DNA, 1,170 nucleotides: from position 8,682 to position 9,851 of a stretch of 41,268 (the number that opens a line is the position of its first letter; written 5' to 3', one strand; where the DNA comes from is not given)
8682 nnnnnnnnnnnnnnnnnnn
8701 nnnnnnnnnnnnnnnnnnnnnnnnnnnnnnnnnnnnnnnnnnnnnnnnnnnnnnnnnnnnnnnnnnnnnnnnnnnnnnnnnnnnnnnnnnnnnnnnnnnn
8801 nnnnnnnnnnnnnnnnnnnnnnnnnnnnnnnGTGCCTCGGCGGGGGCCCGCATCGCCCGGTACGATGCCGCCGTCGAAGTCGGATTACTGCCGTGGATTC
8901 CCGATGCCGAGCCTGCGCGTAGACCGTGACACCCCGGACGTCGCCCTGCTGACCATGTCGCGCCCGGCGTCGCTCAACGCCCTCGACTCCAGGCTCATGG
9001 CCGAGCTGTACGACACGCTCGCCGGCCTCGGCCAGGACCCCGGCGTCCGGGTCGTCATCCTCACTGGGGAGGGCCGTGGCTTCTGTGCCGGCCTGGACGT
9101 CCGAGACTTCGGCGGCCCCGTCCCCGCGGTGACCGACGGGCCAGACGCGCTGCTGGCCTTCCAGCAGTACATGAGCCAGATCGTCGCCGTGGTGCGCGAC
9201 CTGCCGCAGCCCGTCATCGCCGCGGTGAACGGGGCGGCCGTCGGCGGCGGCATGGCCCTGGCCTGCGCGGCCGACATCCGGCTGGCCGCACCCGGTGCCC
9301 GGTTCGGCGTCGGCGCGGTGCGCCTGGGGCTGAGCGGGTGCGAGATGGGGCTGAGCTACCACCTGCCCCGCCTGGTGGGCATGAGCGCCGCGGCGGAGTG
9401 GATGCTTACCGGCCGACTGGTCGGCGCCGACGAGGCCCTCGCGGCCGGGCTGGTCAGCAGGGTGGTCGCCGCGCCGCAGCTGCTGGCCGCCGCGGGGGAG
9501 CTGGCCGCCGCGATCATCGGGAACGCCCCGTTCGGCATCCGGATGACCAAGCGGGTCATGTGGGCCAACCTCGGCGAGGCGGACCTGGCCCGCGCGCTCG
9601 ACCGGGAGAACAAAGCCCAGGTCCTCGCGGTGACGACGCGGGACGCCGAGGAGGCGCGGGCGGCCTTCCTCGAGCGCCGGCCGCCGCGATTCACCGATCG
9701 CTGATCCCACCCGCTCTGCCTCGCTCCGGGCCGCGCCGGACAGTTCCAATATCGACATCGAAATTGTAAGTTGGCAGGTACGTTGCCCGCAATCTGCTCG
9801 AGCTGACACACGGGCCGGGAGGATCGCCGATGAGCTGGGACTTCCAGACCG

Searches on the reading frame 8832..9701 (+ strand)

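Call 79: search_protein_families(library=pfam, proteins=[window:8832-9701:+], max_evalue=0.001)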
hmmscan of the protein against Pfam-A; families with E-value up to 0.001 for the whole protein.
window:8832-9701:+ (290 aa): 2 families
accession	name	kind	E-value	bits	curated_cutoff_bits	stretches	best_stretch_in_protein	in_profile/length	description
PF00378.25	ECH_1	-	3.6e-52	177.6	27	1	37-290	6-251/251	Enoyl-CoA hydratase/isomerase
PF16113.10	ECH_2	-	8.6e-30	104.8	27.2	1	38-226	2-186/335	Enoyl-CoA hydratase/isomerase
